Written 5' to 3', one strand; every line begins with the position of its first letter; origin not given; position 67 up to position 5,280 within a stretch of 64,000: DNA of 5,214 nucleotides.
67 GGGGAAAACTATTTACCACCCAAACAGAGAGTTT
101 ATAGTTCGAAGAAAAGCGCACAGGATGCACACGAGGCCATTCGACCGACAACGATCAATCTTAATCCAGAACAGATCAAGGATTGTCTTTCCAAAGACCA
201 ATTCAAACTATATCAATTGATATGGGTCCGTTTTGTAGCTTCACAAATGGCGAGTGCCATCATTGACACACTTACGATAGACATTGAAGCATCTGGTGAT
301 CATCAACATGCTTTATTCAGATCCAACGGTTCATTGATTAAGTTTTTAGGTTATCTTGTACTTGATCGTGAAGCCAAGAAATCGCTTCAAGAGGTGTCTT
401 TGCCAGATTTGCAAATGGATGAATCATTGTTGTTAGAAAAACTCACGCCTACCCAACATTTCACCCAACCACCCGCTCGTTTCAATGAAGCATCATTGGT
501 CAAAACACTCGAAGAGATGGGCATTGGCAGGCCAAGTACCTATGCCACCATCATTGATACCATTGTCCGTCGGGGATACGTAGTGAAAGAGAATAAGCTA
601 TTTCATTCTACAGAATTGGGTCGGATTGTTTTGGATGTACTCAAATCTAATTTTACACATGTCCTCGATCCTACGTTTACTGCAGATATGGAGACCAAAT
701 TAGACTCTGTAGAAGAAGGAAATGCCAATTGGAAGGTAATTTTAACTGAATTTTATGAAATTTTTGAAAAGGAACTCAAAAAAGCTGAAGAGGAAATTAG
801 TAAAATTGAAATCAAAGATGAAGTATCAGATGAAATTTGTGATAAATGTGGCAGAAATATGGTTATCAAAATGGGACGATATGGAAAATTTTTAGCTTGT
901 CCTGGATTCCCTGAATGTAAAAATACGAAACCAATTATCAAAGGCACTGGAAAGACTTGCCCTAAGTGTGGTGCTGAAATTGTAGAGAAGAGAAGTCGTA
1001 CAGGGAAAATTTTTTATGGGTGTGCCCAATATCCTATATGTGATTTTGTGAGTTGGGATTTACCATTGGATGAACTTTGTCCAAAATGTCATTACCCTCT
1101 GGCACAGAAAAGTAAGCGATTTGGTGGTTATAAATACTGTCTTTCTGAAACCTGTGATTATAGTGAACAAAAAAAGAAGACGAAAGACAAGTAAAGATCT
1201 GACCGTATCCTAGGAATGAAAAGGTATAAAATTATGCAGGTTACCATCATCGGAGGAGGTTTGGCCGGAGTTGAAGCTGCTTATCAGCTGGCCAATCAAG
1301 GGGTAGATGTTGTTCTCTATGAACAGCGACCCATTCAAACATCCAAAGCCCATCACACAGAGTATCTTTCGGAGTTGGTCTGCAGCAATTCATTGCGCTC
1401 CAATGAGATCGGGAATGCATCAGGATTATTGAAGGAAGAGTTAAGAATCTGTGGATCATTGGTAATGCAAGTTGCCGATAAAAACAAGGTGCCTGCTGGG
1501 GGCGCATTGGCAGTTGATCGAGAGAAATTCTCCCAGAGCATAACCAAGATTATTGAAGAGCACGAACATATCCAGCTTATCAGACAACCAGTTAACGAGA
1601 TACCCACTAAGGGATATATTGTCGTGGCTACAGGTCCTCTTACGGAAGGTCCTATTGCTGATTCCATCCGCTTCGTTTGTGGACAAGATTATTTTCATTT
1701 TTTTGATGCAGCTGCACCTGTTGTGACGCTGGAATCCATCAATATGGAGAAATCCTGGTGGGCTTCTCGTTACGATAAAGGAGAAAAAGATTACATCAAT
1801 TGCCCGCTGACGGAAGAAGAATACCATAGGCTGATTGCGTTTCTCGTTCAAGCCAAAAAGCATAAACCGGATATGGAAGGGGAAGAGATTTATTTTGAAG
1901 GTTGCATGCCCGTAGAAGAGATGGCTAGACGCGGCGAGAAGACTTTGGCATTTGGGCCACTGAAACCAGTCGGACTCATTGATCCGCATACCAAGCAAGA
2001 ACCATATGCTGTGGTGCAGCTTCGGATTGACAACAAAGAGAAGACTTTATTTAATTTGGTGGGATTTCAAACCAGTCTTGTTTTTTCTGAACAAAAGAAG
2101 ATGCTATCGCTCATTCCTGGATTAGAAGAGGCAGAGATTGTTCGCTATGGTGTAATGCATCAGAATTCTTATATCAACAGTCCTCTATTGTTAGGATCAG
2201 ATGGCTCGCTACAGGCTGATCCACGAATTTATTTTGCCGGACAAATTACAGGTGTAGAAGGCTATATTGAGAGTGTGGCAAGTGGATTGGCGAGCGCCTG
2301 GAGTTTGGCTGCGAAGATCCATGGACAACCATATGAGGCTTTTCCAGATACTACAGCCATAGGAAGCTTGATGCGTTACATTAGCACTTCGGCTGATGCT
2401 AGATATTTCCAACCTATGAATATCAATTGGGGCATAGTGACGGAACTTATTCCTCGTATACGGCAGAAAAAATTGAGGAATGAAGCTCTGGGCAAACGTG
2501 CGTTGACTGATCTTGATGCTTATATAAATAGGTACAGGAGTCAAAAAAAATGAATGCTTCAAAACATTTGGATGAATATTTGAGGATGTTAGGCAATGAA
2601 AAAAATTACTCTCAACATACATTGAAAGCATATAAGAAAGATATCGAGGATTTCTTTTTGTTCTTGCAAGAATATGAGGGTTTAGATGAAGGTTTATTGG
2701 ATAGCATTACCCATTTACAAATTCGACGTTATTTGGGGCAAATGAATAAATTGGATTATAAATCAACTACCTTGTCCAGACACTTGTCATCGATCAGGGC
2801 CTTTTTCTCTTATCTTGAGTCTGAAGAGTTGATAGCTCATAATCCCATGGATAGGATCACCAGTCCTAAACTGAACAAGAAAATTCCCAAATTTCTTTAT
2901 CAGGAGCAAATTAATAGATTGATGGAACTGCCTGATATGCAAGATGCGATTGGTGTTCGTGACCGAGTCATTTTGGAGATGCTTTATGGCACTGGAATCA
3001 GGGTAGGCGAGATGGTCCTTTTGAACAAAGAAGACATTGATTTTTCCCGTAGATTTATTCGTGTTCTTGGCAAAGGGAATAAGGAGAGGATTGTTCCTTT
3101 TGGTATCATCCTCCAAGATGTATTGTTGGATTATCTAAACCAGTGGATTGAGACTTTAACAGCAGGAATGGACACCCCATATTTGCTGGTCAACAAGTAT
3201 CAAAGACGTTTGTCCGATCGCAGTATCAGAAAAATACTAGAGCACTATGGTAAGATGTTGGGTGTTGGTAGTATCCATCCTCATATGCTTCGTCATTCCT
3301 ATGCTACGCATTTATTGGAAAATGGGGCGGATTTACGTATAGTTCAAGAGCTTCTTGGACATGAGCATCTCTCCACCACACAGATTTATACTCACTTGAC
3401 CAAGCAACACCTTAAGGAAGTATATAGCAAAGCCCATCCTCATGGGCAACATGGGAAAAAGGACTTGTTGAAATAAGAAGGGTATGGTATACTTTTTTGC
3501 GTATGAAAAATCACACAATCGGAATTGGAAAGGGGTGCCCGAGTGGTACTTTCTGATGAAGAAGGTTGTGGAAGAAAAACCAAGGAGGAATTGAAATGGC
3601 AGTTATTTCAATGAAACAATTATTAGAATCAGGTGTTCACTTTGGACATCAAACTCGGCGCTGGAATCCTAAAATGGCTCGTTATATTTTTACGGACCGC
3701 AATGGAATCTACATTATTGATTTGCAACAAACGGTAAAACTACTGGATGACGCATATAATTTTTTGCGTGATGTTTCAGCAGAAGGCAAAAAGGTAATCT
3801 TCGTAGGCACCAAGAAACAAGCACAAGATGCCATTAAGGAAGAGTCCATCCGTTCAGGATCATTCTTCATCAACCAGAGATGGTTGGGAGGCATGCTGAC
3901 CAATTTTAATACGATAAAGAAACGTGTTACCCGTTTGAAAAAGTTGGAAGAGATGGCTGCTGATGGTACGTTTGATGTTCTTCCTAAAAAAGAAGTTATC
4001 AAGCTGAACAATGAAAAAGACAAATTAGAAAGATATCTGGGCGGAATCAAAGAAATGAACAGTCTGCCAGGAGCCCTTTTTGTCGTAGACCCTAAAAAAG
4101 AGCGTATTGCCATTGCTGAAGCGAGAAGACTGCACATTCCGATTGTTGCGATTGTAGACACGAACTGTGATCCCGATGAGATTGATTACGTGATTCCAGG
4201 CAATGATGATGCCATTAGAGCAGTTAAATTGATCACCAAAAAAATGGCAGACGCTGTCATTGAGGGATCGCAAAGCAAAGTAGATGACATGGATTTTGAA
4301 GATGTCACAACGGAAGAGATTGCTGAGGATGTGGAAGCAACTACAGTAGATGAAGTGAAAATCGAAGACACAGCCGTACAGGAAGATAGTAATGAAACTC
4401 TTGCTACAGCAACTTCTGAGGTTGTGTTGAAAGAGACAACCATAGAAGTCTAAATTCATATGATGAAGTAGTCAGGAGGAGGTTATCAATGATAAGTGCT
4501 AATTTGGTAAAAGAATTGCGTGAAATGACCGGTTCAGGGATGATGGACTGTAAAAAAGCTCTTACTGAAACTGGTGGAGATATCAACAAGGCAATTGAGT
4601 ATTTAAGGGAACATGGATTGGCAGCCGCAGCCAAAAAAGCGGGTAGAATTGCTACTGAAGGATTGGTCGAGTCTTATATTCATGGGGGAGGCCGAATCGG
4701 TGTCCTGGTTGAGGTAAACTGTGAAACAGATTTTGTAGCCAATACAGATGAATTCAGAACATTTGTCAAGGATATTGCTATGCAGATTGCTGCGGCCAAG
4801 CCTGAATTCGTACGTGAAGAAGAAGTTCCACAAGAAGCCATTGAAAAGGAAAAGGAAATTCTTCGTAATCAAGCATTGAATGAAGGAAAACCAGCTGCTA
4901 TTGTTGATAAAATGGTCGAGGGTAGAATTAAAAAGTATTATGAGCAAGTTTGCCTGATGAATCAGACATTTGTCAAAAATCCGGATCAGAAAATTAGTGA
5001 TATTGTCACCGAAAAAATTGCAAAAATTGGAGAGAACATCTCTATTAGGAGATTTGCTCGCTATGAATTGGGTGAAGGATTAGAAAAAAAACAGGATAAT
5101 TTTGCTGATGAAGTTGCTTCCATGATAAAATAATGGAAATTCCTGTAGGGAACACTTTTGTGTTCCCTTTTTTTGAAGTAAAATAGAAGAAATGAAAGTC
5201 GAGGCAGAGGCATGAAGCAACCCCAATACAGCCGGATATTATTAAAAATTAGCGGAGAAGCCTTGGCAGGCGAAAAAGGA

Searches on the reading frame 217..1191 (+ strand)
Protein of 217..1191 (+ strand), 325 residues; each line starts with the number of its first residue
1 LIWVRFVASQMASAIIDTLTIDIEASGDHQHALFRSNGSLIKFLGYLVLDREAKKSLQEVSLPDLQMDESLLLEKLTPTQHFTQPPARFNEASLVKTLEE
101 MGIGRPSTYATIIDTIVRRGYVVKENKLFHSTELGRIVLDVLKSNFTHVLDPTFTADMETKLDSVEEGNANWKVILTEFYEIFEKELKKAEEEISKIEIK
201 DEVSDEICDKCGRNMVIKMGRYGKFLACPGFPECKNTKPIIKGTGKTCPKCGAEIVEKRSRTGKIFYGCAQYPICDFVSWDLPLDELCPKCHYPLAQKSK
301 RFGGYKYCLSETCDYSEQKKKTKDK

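Call 30: search_protein_families(library=pfam, proteins=[window:217-1191:+], max_evalue=0.0001)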
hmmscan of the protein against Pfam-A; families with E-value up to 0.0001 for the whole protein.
window:217-1191:+ (325 aa): 2 families
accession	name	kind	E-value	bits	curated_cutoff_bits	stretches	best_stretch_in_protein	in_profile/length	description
PF01131.25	Topoisom_bac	-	2.8e-47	162.1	35.1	1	1-175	240-409/411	DNA topoisomerase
PF01396.24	Zn_ribbon_Top1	-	1e-31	108.9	32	2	206-240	2-36/39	Topoisomerase DNA binding C4 zinc finger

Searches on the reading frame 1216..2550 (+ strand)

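Call 30: search_protein_families(library=pfam, proteins=[window:1216-2550:+], max_evalue=0.0001)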
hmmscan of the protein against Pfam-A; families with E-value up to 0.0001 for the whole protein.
window:1216-2550:+ (445 aa): 7 families
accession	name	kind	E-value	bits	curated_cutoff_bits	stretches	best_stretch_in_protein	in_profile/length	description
PF01134.28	GIDA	-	3.5e-90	303.3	22.1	1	8-371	1-390/391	Glucose inhibited division protein A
PF01266.30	DAO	-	2.1e-07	31.2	27.9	1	9-46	2-41/353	FAD dependent oxidoreductase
PF13450.12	NAD_binding_8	-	6e-07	30.1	21.9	1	11-39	1-29/68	NAD(P)-binding Rossmann-like domain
PF07992.20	Pyr_redox_2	-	1e-06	28.9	26.1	1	7-140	1-108/291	Pyridine nucleotide-disulphide oxidoreductase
PF01494.25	FAD_binding_3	-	3.2e-05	23.7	22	1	7-48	2-45/349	FAD binding domain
PF12831.13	FAD_oxidored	-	3.6e-05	23.7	27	1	9-39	2-32/416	FAD dependent oxidoreductase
PF00890.30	FAD_binding_2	-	4.1e-05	23.4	20.4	1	9-43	2-36/414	FAD binding domain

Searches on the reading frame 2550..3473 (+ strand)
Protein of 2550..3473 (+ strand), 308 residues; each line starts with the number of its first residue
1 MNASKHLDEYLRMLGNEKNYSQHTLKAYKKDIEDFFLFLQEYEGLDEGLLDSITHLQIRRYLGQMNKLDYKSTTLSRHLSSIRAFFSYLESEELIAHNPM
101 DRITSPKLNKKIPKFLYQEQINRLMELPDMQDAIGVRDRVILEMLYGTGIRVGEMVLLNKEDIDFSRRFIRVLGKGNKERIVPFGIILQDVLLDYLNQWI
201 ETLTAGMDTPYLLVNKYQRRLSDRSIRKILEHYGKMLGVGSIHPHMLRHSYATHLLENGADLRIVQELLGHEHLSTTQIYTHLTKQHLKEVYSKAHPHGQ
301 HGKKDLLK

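Call 30: search_protein_families(library=pfam, proteins=[window:2550-3473:+], max_evalue=0.0001)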
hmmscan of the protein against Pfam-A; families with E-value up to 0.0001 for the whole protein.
window:2550-3473:+ (308 aa): 3 families
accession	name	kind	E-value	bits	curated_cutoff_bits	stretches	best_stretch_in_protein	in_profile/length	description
PF00589.27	Phage_integrase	-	4.5e-48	163.7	27.1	1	114-287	1-172/172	Phage integrase family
PF02899.23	Phage_int_SAM_1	-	4.9e-19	68.8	22.3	1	7-92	1-82/83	Phage integrase, N-terminal SAM-like domain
PF13495.12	Phage_int_SAM_4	-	1.8e-06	28.7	27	1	10-94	8-83/85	Phage integrase, N-terminal SAM-like domain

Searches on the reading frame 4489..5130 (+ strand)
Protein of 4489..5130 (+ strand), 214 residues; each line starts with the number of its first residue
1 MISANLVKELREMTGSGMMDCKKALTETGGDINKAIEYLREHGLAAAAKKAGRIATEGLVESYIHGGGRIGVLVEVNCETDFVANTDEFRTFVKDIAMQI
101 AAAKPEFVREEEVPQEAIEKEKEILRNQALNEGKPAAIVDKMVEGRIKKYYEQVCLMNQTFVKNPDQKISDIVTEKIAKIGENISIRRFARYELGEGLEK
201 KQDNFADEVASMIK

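Call 19: list_cluster_members(proteins=[window:4489-5130:+, window:5212-5925:+, window:5931-6488:+, window:11310-13019:+, window:23007-24185:+, window:24746-27127:+, window:3596-4450:+, window:10233-11300:+, window:8066-9220:+, window:6535-7248:+])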
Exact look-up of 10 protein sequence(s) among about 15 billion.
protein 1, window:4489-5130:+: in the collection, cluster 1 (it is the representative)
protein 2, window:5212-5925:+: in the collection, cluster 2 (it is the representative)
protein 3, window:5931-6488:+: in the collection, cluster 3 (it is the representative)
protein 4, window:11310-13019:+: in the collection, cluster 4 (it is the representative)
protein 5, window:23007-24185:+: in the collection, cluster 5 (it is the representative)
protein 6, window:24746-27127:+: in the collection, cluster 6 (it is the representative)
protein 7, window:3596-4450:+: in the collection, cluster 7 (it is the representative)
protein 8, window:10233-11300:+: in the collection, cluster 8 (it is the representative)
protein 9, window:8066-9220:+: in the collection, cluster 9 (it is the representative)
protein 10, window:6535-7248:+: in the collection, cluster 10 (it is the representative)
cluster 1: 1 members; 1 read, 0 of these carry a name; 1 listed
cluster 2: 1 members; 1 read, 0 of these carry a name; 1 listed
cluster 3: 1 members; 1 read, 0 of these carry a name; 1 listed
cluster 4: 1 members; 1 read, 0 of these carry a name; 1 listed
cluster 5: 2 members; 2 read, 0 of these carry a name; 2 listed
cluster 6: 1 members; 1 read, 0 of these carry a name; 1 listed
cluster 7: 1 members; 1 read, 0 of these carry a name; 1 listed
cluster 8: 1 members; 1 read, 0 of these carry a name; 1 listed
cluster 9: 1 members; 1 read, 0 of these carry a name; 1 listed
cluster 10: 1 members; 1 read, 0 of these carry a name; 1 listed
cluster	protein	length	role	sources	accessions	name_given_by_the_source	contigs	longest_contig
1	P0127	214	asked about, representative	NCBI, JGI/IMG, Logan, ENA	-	-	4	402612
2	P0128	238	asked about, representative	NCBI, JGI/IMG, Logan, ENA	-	-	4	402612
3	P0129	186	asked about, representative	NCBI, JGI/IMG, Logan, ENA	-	-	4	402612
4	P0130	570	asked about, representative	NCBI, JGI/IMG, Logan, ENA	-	-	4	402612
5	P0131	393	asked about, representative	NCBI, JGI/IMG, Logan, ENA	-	-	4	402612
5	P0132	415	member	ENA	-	-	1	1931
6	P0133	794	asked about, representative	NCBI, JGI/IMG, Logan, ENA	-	-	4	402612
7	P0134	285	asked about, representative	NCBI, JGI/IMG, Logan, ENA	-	-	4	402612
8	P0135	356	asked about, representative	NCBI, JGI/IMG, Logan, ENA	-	-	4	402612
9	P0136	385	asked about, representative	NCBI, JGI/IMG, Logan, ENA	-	-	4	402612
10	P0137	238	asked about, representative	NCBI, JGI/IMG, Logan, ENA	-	-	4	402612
